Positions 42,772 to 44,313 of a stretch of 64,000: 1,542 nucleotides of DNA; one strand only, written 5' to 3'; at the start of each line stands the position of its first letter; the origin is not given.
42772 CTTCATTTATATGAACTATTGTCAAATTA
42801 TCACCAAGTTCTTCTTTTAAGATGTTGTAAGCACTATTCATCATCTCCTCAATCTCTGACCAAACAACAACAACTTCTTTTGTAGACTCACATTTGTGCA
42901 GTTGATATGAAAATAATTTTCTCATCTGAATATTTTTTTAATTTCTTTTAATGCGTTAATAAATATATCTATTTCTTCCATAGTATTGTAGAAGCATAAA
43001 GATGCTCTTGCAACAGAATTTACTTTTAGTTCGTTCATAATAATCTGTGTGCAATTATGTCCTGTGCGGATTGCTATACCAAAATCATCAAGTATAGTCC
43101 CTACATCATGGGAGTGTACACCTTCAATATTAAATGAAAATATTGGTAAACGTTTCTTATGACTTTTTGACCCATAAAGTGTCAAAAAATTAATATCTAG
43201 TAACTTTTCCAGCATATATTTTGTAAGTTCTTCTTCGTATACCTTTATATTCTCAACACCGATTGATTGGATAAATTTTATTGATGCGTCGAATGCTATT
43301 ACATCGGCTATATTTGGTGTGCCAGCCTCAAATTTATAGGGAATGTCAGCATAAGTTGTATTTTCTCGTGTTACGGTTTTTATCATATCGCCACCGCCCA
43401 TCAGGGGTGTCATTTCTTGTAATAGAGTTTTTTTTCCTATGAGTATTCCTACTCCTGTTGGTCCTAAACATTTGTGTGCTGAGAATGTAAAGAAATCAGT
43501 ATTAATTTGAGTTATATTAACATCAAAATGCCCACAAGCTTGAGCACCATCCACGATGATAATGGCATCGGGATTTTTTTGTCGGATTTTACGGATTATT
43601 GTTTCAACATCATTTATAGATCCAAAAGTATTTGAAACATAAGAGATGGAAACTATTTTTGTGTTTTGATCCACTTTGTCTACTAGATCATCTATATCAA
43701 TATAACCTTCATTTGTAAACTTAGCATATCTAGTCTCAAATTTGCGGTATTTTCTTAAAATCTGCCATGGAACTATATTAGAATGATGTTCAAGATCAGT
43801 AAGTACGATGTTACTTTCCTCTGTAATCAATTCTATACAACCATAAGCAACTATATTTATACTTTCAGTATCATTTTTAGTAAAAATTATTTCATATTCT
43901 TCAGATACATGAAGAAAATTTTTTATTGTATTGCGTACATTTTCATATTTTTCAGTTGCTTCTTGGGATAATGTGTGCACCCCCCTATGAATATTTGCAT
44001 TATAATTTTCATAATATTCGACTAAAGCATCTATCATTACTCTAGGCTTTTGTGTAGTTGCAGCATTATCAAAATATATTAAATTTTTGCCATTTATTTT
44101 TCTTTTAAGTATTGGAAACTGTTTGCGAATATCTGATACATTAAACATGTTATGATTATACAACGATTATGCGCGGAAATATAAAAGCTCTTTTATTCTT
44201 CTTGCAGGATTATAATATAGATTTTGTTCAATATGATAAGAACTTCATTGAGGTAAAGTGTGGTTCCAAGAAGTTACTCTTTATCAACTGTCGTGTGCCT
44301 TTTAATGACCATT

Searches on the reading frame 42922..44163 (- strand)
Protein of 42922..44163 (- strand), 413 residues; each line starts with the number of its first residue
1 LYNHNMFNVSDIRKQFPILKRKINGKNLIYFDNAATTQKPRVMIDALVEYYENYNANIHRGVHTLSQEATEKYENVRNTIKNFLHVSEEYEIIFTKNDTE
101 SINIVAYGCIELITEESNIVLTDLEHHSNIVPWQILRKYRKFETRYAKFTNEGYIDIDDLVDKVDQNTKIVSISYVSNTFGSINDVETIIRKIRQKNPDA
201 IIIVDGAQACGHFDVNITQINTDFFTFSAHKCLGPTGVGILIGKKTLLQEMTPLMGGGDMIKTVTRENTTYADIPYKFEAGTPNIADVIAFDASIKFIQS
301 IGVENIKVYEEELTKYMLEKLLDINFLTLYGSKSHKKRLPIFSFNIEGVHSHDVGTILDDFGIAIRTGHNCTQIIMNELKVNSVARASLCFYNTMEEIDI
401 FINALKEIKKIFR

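Call 30: find_encoding_contigs(protein=window:42925-44163:-, flank=10000, max_places=1)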
Protein window:42925-44163:- (413 aa): no gene with exactly this product is on record in the collection.

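Call 33: search_protein_families(library=pfam, proteins=[window:42922-44163:-], max_evalue=0.001)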
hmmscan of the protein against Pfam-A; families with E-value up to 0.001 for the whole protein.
window:42922-44163:- (413 aa): 3 families
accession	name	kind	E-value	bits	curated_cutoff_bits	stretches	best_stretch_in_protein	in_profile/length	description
PF00266.25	Aminotran_5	-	5.6e-136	453.8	21.5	1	29-401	1-371/371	Aminotransferase class-V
PF06838.17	Met_gamma_lyase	-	4.8e-05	22.5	24.2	1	142-249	128-244/405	Methionine gamma-lyase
PF01053.26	Cys_Met_Meta_PP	-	0.00024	20.2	27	1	155-234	125-201/381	Cys/Met metabolism PLP-dependent enzyme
